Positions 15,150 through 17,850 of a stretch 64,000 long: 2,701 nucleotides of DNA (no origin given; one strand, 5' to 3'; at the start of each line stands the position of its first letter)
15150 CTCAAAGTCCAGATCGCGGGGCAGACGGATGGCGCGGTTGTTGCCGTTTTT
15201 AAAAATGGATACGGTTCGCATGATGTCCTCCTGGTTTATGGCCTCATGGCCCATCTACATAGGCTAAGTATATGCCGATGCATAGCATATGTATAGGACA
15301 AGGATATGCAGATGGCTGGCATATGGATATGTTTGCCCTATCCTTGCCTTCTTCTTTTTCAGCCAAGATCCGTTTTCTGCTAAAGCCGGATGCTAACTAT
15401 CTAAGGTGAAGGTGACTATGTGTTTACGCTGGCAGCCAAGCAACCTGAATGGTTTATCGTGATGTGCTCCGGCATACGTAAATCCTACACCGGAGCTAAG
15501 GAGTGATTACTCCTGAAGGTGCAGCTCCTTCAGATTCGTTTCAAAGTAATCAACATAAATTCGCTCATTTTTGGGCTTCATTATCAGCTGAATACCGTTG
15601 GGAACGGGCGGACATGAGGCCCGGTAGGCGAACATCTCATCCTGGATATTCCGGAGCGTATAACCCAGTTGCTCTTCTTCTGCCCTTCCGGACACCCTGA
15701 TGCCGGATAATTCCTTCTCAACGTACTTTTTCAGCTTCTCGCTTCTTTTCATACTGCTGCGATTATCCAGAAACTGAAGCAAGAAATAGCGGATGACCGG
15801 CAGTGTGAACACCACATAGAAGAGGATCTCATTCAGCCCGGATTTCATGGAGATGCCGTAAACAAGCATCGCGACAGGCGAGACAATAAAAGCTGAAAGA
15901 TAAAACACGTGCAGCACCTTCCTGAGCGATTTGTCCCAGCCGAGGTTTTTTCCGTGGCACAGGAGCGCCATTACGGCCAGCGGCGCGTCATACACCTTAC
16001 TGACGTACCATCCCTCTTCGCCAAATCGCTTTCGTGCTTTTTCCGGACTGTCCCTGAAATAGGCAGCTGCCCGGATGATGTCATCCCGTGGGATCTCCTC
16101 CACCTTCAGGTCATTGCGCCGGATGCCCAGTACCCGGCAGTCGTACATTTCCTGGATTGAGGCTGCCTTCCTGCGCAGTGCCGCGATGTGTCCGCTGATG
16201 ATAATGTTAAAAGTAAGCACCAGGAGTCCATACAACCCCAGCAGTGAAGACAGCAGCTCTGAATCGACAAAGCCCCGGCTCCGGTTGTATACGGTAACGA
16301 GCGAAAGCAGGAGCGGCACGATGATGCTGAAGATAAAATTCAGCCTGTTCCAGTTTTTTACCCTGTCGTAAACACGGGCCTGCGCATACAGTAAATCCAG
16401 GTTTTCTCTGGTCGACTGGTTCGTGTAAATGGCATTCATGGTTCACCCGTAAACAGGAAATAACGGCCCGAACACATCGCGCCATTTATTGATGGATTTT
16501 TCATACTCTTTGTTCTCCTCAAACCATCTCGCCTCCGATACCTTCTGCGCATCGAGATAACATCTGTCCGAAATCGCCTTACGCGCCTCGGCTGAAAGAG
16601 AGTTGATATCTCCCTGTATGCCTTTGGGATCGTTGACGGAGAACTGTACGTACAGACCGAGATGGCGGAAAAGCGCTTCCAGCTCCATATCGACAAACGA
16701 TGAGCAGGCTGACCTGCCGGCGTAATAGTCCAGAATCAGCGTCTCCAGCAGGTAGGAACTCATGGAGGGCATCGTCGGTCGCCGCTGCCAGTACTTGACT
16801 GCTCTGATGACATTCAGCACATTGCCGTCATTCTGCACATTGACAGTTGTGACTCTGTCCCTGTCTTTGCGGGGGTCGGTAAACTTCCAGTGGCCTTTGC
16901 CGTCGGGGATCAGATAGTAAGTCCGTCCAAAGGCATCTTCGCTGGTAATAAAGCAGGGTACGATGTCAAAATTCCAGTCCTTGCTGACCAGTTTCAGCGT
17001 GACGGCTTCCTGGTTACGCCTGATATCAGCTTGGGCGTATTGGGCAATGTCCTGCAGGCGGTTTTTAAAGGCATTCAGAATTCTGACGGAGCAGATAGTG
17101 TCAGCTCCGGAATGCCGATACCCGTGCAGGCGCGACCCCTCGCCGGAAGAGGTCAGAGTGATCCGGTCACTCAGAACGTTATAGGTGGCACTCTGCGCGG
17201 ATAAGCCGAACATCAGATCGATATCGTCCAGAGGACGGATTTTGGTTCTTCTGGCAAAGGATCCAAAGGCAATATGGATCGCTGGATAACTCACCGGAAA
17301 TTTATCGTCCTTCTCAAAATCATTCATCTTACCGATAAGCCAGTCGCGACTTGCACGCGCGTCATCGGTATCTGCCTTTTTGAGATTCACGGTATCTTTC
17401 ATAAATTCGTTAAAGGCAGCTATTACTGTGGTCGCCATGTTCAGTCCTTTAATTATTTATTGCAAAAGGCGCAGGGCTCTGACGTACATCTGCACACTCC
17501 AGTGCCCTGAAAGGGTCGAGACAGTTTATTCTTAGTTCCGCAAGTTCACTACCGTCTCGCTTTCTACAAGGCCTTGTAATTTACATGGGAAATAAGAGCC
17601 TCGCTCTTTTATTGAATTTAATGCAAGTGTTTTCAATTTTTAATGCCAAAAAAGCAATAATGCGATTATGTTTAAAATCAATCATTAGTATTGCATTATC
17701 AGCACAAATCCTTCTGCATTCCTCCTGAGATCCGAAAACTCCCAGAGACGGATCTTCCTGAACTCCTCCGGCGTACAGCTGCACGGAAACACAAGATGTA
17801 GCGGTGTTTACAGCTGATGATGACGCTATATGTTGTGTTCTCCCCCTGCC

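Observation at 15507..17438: Two-gene CBASS-like anti-phage pair: SMODS-type cGAS/DncV-like nucleotidyltransferase plus SLATT-like membrane effector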

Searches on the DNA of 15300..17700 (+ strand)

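Call 6: search_dna_similar(query=window:15300-17700:+, collection=plasmids, mode=near, max_rows=25)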
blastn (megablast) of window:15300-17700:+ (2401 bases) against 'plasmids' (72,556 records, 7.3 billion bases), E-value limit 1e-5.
Records with a match: 964; places in all: 1075; records where one place covers at least 80% of the query: 810.
Best place of each record, by identity: >=99% 2; 95-99% 21; 90-95% 849; 80-90% 88; 60-80% 4.
By first word of the organism name: Escherichia 615; Salmonella 165; Klebsiella 104; Enterobacter 33; Citrobacter 13; Serratia 10; Raoultella 8; Shigella 7; Leclercia 2; Cronobacter 2; and 5 more.
By predicted mobility (MOB-suite, as given by PLSDB): conjugative 746; mobilizable 126; non-mobilizable 92.
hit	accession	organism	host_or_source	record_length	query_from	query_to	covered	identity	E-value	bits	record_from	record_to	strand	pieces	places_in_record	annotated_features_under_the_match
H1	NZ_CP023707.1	Edwardsiella tarda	Pseudorca crassidens,Single cell,blood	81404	57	2401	98%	99.4%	0e+0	4252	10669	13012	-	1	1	nucleotidyltransferase | S-4TM family putative pore-forming effector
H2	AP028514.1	Serratia marcescens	-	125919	53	2401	98%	98.9%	0e+0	4191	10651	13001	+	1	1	hypothetical protein (x2)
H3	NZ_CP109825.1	Serratia marcescens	culture,blood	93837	82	2401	97%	99.5%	0e+0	4224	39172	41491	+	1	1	nucleotidyltransferase | S-4TM family putative pore-forming effector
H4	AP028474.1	Serratia marcescens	Homo sapiens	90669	81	2400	97%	98.7%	0e+0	4113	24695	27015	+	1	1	hypothetical protein (x2)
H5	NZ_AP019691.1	Klebsiella quasipneumoniae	-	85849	82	2401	97%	97.6%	0e+0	3980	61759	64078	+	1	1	nucleotidyltransferase | S-4TM family putative pore-forming effector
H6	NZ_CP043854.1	Enterobacter hormaechei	Homo sapiens,pure culture,rectal screen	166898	83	2401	97%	97.6%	0e+0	3973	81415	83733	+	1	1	hypothetical protein | S-4TM family putative pore-forming effector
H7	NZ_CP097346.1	Enterobacter hormaechei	Homo sapiens,cervical swab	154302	83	2401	97%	97.6%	0e+0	3973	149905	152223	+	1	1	hypothetical protein | S-4TM family putative pore-forming effector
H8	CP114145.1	Enterobacter hormaechei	Homo sapiens,blood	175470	83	2401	97%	97.6%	0e+0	3973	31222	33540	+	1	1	nucleotidyltransferase | S-4TM family putative pore-forming effector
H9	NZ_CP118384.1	Enterobacter hormaechei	Homo sapiens,Rectal Swab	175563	83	2401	97%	97.6%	0e+0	3973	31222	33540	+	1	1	hypothetical protein | S-4TM family putative pore-forming effector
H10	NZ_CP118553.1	Enterobacter hormaechei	Homo sapiens,other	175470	83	2401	97%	97.6%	0e+0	3973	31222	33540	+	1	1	hypothetical protein | S-4TM family putative pore-forming effector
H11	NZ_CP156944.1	Enterobacter hormaechei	Homo sapiens,Tissue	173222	83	2401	97%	97.6%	0e+0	3973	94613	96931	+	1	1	hypothetical protein | S-4TM family putative pore-forming effector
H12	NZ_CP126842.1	Enterobacter hormaechei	Homo sapiens,isolated bacterial ...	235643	83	2401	97%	97.6%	0e+0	3973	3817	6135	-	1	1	hypothetical protein | S-4TM family putative pore-forming effector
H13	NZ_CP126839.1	Enterobacter hormaechei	Homo sapiens,isolated bacterial ...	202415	83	2401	97%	97.6%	0e+0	3973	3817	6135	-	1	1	hypothetical protein | S-4TM family putative pore-forming effector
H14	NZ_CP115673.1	Enterobacter hormaechei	Homo sapiens,other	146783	83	2401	97%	97.5%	0e+0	3967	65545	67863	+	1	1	hypothetical protein | S-4TM family putative pore-forming effector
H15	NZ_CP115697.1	Enterobacter hormaechei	Homo sapiens,urine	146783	83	2401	97%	97.5%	0e+0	3967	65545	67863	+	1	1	hypothetical protein | S-4TM family putative pore-forming effector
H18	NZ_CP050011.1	Citrobacter sp. Y3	Cell culture,Contaminated sludge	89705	55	2401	98%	94.2%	0e+0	3576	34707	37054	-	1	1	hypothetical protein | S-4TM family putative pore-forming effector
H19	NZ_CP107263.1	Leclercia adecarboxylata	Homo sapiens,Rectal Swab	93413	82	2401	97%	94.6%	0e+0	3592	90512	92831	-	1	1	nucleotidyltransferase | S-4TM family putative pore-forming effector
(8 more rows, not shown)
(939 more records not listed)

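Call 7: search_dna_similar(query=window:15300-17700:+, collection=ecoli_genomes, mode=near, max_rows=15)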
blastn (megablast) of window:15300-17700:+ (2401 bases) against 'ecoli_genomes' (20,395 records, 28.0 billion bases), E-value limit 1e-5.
Records with a match: 676; places in all: 689; records where one place covers at least 80% of the query: 638.
Genomes with a match: 671 of 5426; with a place that covers at least 80% of the query: 635. Places per genome that has any: lowest 1, median 1, highest 3. On chromosomes: 10 places; on plasmids: 679.
Best place of each record, by identity: >=99% 2; 95-99% 5; 90-95% 661; 80-90% 8.
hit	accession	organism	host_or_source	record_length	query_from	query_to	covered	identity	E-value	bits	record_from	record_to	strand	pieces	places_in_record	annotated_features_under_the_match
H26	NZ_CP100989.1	Escherichia coli strain ET210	Hoplobatrachus rugulosus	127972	82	2401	97%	97.6%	0e+0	3975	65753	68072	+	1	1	nucleotidyltransferase | S-4TM family putative pore-forming effector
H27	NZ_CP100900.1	Escherichia coli strain ET846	Hoplobatrachus rugulosus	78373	82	2401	97%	97.6%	0e+0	3975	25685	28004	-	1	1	nucleotidyltransferase | S-4TM family putative pore-forming effector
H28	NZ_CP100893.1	Escherichia coli strain ET881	Hoplobatrachus rugulosus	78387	82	2401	97%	97.6%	0e+0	3975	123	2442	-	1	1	nucleotidyltransferase | S-4TM family putative pore-forming effector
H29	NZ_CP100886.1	Escherichia coli strain ET896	Hoplobatrachus rugulosus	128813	82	2401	97%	97.6%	0e+0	3975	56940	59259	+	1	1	nucleotidyltransferase | S-4TM family putative pore-forming effector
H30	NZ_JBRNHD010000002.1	Escherichia coli strain SW071619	wastewater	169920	83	2401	97%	97.6%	0e+0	3973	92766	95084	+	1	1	hypothetical protein | S-4TM family putative pore-forming effector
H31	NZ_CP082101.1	Escherichia coli strain MS15047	Homo sapiens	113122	50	2401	98%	93.0%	0e+0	3424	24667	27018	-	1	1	SMODS domain-containing nucleotidyltransferase | S-4TM family putative pore-forming effector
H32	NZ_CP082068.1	Escherichia coli strain MS20673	Homo sapiens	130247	50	2401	98%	93.0%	0e+0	3424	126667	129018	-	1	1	SMODS domain-containing nucleotidyltransferase | S-4TM family putative pore-forming effector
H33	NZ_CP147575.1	Escherichia coli strain GN03590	Homo sapiens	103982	50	2401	98%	93.0%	0e+0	3424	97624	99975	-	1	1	SMODS domain-containing nucleotidyltransferase | S-4TM family putative pore-forming effector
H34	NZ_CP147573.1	Escherichia coli strain GN03507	Homo sapiens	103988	50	2401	98%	93.0%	0e+0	3424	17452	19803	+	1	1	SMODS domain-containing nucleotidyltransferase | S-4TM family putative pore-forming effector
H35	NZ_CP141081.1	Escherichia coli strain KE51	Homo sapiens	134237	50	2401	98%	93.0%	0e+0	3424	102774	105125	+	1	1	SMODS domain-containing nucleotidyltransferase | S-4TM family putative pore-forming effector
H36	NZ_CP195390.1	Escherichia coli strain 23AR0885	Homo sapiens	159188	50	2401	98%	93.0%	0e+0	3424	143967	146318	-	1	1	SMODS domain-containing nucleotidyltransferase | S-4TM family putative pore-forming effector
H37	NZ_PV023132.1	Escherichia coli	Homo sapiens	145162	50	2401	98%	93.0%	0e+0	3424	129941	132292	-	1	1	nucleotidyltransferase family protein | S-4TM family putative pore-forming effector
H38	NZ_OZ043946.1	Escherichia coli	-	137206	50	2401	98%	93.0%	0e+0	3424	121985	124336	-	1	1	SMODS domain-containing nucleotidyltransferase | S-4TM family putative pore-forming effector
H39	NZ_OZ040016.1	Escherichia coli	-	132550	50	2401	98%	93.0%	0e+0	3424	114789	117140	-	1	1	SMODS domain-containing nucleotidyltransferase | S-4TM family putative pore-forming effector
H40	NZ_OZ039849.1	Escherichia coli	-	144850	50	2401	98%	93.0%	0e+0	3424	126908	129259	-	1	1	SMODS domain-containing nucleotidyltransferase | S-4TM family putative pore-forming effector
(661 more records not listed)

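Call 10: get_annotated_region(hit=H1, flank=9000)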
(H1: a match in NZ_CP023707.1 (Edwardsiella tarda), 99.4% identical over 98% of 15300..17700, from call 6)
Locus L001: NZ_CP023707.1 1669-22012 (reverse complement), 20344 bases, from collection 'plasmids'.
description: Edwardsiella tarda strain KC-Pc-HB1 plasmid pEh-Pc1, complete sequence
organism: Edwardsiella tarda (NCBI taxid 636)
taxonomy: Bacteria; Pseudomonadota; Gammaproteobacteria; Enterobacterales; Hafniaceae; Edwardsiella; Edwardsiella tarda
host: -; source: Pseudorca crassidens,Single cell,blood; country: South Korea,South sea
typing (MOB-suite, as given by PLSDB): non-mobilizable; replicon IncFII; mating-pair formation MPF_F
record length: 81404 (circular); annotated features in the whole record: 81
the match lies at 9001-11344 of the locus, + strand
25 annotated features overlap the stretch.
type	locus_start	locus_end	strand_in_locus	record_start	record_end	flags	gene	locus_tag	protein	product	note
CDS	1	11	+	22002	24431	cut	faeD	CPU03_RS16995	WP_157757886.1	F4 (K88) fimbrial usher FaeD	-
CDS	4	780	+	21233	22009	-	faeE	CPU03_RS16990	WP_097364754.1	F4 (K88) fimbrial chaperone FaeE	-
CDS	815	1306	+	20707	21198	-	faeF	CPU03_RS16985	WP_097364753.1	F4 (K88) fimbria minor subunit FaeF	-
CDS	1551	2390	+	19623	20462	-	-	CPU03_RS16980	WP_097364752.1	fimbrial protein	-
CDS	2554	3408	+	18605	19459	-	-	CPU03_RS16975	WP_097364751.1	fimbrial protein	-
CDS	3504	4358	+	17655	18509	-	-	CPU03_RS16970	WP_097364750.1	fimbrial protein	-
CDS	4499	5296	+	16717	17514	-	faeH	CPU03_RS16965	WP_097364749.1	F4 (K88) fimbria minor subunit FaeH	-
CDS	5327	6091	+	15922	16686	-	faeI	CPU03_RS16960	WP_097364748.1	F4 (K88) fimbria minor subunit FaeI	-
CDS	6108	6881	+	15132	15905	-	faeJ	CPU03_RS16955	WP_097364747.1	F4 (K88) fimbria accessory protein FaeJ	-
CDS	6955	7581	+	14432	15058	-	-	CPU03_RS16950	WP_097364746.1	hypothetical protein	-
CDS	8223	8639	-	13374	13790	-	-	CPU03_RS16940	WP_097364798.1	type II toxin-antitoxin system VapC family toxin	-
CDS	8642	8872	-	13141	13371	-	vapB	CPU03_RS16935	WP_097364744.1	type II toxin-antitoxin system VapB family antitoxin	-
CDS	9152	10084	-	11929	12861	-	-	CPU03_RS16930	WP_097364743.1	S-4TM family putative pore-forming effector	-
CDS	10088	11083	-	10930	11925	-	-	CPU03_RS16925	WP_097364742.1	nucleotidyltransferase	-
CDS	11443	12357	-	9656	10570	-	-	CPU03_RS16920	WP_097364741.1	Abi family protein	-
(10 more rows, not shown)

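Call 11: get_annotated_region(hit=H31, flank=8000)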
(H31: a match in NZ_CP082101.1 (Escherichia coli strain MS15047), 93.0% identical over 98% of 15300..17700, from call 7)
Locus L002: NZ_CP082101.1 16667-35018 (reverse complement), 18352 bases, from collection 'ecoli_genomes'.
description: Escherichia coli strain MS15047 plasmid pMS15047A, complete sequence
organism: Escherichia coli strain MS15047 (NCBI taxid 562)
replicon: plasmid pMS15047A; assembly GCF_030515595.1
host: Homo sapiens; source: CSF; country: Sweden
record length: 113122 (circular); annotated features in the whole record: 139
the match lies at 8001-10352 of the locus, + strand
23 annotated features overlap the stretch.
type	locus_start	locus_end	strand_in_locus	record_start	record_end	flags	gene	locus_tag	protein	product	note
CDS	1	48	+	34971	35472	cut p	-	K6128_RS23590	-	HEPN family nuclease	frameshifted; internal stop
CDS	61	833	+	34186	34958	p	-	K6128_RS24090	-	hypothetical protein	frameshifted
CDS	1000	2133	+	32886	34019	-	-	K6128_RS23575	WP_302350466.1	DUF3800 domain-containing protein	-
CDS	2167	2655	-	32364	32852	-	-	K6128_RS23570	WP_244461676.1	hypothetical protein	-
CDS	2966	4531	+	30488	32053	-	-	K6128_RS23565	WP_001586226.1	AAA family ATPase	-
CDS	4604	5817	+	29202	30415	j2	-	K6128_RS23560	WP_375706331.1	IS3 family transposase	programmed frameshift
sequence_feature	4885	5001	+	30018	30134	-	-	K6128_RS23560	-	-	AL1L pseudoknot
CDS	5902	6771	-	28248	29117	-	-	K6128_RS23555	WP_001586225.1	hypothetical protein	-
CDS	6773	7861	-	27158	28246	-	-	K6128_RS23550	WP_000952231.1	hypothetical protein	-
CDS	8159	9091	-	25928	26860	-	-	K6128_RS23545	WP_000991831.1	S-4TM family putative pore-forming effector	-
CDS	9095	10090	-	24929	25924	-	-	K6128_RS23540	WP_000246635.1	SMODS domain-containing nucleotidyltransferase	-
CDS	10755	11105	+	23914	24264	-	-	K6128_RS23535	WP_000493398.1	hypothetical protein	-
CDS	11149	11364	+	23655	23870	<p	-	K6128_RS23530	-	hypothetical protein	incomplete; partial in the middle of a contig; missing C-terminus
CDS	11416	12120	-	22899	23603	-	-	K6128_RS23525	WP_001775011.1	IS6-like element IS26 family transposase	-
CDS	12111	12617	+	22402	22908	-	-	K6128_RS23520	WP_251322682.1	hypothetical protein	-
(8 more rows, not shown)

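Call 105: get_annotated_region(hit=H5, flank=4000)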
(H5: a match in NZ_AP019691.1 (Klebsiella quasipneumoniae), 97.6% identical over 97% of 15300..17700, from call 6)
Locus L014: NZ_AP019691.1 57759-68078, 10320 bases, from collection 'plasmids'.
description: Klebsiella quasipneumoniae strain SNI47 plasmid pTMSNI47-4, complete sequence
organism: Klebsiella quasipneumoniae (NCBI taxid 1463165)
taxonomy: Bacteria; Pseudomonadota; Gammaproteobacteria; Enterobacterales; Enterobacteriaceae; Klebsiella; Klebsiella quasipneumoniae
host: -; source: -; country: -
typing (MOB-suite, as given by PLSDB): mobilizable; replicon IncR
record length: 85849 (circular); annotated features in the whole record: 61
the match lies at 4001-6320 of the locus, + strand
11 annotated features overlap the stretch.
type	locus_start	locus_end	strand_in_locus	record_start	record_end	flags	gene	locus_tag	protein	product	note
CDS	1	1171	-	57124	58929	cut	-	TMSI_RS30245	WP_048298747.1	alpha/beta hydrolase-fold protein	-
CDS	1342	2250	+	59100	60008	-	-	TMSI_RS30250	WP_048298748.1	LysR family transcriptional regulator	-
CDS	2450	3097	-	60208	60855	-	-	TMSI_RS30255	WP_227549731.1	AraC family transcriptional regulator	GO:0006355 - regulation of DNA-templated transcription [Evidence IEA]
CDS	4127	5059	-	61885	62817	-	-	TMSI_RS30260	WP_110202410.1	S-4TM family putative pore-forming effector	-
CDS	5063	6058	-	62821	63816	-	-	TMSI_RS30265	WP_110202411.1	nucleotidyltransferase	-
CDS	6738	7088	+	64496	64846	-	-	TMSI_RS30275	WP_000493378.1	hypothetical protein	-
CDS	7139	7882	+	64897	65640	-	-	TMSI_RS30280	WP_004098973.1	hypothetical protein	-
CDS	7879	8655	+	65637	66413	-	-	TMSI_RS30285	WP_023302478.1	site-specific integrase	GO:0015074 - DNA integration [Evidence IEA]; GO:0006310 - DNA recombination [Evidence IEA]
CDS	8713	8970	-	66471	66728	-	-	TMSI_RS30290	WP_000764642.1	hypothetical protein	-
CDS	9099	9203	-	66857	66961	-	-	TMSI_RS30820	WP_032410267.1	hypothetical protein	-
CDS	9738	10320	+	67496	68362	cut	-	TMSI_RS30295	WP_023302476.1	replication initiation protein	GO:0006270 - DNA replication initiation [Evidence IEA]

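Call 106: get_annotated_region(hit=H6, flank=4000)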
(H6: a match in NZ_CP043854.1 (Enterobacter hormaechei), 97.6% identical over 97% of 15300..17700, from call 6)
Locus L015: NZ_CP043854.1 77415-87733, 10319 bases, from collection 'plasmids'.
description: Enterobacter hormaechei strain EB_P6_L3_02.19 plasmid unnamed1, complete sequence
organism: Enterobacter hormaechei (NCBI taxid 158836)
taxonomy: Bacteria; Pseudomonadota; Gammaproteobacteria; Enterobacterales; Enterobacteriaceae; Enterobacter; Enterobacter hormaechei
host: -; source: Homo sapiens,pure culture,rectal screen; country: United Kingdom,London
typing (MOB-suite, as given by PLSDB): conjugative; replicon IncFIB; relaxase MOBF; mating-pair formation MPF_F
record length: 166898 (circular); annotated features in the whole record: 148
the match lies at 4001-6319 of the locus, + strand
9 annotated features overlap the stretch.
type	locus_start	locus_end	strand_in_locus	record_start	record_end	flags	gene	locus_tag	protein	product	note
CDS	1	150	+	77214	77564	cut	-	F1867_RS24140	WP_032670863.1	DUF305 domain-containing protein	-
CDS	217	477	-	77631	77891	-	-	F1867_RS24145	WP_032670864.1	hypothetical protein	-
CDS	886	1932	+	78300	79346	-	-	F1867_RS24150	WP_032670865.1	SIR2 family protein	-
CDS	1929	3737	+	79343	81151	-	-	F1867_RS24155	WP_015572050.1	ATP-binding protein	-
CDS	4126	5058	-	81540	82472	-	-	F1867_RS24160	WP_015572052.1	S-4TM family putative pore-forming effector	-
CDS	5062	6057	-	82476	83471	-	-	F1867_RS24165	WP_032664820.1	hypothetical protein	-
CDS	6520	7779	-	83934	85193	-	-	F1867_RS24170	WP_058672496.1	glycerate kinase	-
CDS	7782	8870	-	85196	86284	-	-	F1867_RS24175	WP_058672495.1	tartrate dehydrogenase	GO:0046395 - carboxylic acid catabolic process [Evidence IEA]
CDS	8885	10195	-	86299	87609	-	-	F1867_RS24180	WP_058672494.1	MFS transporter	GO:0055085 - transmembrane transport [Evidence IEA]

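Call 107: get_annotated_region(hit=H18, flank=4000)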
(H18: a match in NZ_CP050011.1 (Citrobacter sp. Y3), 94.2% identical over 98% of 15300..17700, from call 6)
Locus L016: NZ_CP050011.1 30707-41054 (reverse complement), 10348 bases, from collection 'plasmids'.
description: Citrobacter sp. Y3 plasmid unnamed2, complete sequence
organism: Citrobacter sp. Y3 (NCBI taxid 2716879)
taxonomy: Bacteria; Pseudomonadota; Gammaproteobacteria; Enterobacterales; Enterobacteriaceae; Citrobacter; Citrobacter sp. Y3
host: -; source: Cell culture,Contaminated sludge; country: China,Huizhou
typing (MOB-suite, as given by PLSDB): non-mobilizable; replicon IncFIB; mating-pair formation MPF_F
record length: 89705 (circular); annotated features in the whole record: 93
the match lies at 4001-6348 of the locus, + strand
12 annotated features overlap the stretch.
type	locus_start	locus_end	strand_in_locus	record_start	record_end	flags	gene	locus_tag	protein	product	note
CDS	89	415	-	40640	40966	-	-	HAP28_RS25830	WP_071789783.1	four-helix bundle copper-binding protein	-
CDS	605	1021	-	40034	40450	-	-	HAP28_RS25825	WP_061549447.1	type II toxin-antitoxin system VapC family toxin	-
CDS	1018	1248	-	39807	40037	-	vapB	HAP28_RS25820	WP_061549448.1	type II toxin-antitoxin system VapB family antitoxin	-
CDS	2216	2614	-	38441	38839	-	-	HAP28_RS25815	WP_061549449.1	hypothetical protein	-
CDS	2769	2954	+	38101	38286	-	-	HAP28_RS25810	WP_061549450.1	hypothetical protein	-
CDS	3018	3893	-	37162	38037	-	-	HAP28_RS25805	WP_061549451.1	hypothetical protein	-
CDS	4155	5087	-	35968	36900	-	-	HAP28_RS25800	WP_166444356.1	S-4TM family putative pore-forming effector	-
CDS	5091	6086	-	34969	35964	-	-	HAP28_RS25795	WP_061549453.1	hypothetical protein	-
CDS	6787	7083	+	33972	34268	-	-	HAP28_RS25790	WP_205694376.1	hypothetical protein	-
CDS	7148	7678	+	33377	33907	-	-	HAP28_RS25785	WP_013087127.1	hypothetical protein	-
CDS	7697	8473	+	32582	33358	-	-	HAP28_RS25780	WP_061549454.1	site-specific integrase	GO:0015074 - DNA integration [Evidence IEA]; GO:0006310 - DNA recombination [Evidence IEA]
CDS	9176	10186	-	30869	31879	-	-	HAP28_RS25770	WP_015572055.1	RepB family plasmid replication initiator protein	GO:0006270 - DNA replication initiation [Evidence IEA]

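Call 108: get_annotated_region(hit=H19, flank=4000)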
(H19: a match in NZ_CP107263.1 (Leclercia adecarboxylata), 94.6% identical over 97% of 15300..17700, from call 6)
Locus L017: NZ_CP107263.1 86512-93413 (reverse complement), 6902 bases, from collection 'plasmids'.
description: Leclercia adecarboxylata strain 2022CK-00320 plasmid unnamed2, complete sequence
organism: Leclercia adecarboxylata (NCBI taxid 83655)
taxonomy: Bacteria; Pseudomonadota; Gammaproteobacteria; Enterobacterales; Enterobacteriaceae; Leclercia; Leclercia adecarboxylata
host: -; source: Homo sapiens,Rectal Swab; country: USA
typing (MOB-suite, as given by PLSDB): non-mobilizable; replicon rep_cluster_2218
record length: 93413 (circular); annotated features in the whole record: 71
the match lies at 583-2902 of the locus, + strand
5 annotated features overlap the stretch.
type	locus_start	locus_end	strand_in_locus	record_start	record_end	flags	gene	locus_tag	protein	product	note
CDS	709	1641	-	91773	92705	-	-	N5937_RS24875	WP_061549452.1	S-4TM family putative pore-forming effector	-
CDS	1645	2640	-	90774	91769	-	-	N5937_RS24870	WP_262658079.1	nucleotidyltransferase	-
CDS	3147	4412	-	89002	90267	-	hmpA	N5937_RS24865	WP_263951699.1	NO-inducible flavohemoprotein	GO:0051409 - response to nitrosative stress [Evidence IEA]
CDS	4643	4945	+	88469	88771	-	-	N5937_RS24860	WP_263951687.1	sigma-S stabilization anti-adapter protein IraP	-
CDS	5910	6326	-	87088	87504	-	-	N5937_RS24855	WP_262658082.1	H-NS family nucleoid-associated regulatory protein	GO:0006355 - regulation of DNA-templated transcription [Evidence IEA]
